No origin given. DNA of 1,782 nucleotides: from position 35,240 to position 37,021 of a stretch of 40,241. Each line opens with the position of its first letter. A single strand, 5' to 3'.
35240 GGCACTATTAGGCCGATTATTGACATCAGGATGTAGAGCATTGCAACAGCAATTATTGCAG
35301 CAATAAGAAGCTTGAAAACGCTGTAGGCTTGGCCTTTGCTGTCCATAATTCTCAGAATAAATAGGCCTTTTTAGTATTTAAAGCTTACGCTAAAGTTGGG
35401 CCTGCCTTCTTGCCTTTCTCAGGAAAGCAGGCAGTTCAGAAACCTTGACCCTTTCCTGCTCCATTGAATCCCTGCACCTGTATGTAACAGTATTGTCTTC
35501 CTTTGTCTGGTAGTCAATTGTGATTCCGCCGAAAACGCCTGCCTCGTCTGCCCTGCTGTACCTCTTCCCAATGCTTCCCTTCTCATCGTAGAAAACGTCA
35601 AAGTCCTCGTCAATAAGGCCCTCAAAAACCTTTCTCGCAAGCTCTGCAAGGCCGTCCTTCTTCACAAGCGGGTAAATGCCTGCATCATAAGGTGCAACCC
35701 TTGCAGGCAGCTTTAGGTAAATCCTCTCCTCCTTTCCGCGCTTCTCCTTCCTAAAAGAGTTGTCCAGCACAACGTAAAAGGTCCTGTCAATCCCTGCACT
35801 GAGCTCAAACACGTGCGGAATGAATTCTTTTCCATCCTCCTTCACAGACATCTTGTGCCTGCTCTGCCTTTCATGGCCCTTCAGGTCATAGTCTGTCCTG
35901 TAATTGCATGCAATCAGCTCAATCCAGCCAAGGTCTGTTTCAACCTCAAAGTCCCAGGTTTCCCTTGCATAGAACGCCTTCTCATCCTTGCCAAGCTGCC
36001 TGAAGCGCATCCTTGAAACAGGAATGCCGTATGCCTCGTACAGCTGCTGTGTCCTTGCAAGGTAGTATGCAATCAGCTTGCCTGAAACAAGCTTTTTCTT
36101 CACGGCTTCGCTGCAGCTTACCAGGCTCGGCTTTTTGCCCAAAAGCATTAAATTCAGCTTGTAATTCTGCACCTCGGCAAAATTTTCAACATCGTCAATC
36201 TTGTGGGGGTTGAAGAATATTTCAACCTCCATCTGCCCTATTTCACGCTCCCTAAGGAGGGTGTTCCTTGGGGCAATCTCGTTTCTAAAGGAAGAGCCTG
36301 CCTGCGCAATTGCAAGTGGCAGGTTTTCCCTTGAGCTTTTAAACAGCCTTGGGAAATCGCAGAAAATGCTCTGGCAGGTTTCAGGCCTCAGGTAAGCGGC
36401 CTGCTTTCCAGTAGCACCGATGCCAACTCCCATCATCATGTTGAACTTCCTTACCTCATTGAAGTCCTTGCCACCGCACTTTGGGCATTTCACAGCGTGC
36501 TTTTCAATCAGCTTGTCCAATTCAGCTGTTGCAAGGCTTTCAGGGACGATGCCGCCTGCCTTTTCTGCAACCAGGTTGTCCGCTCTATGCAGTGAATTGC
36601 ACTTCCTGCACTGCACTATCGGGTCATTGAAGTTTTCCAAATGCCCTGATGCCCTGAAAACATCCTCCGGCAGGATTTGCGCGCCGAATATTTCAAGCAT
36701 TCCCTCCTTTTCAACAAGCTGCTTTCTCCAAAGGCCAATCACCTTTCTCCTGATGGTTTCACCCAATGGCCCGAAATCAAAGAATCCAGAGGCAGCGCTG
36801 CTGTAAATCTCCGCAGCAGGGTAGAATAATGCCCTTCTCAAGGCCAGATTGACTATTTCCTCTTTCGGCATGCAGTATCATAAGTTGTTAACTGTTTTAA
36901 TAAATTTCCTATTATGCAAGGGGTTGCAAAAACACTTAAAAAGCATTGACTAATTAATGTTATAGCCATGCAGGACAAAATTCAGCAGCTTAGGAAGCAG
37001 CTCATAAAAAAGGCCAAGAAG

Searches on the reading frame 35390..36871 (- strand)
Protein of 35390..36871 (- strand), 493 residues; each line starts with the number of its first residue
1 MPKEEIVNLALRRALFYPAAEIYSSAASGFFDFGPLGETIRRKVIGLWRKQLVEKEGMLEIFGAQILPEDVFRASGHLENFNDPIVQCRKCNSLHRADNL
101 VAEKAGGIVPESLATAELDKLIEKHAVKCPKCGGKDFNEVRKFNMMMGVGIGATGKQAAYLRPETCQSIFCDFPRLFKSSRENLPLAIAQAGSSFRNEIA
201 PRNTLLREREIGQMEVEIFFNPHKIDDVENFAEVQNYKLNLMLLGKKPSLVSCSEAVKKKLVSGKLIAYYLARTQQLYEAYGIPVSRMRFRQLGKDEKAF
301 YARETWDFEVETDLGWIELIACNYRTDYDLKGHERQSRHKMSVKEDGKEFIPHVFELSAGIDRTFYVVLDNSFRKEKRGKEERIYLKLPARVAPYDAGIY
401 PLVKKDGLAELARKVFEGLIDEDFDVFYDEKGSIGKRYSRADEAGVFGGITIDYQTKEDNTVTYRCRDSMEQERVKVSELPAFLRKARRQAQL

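Call 78: search_protein_families(library=pfam, proteins=[window:35390-36871:-], max_evalue=0.001)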
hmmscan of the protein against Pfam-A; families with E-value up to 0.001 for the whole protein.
window:35390-36871:- (493 aa): 2 families
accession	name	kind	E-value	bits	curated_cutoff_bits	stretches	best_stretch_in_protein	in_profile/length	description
PF03129.25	HGTP_anticodon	-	1.2e-17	64.2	21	1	398-486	3-93/94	Anticodon binding domain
PF00587.30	tRNA-synt_2b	-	1.7e-10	41.7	29.3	1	156-371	8-178/179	tRNA synthetase class II core domain (G, H, P, S and T)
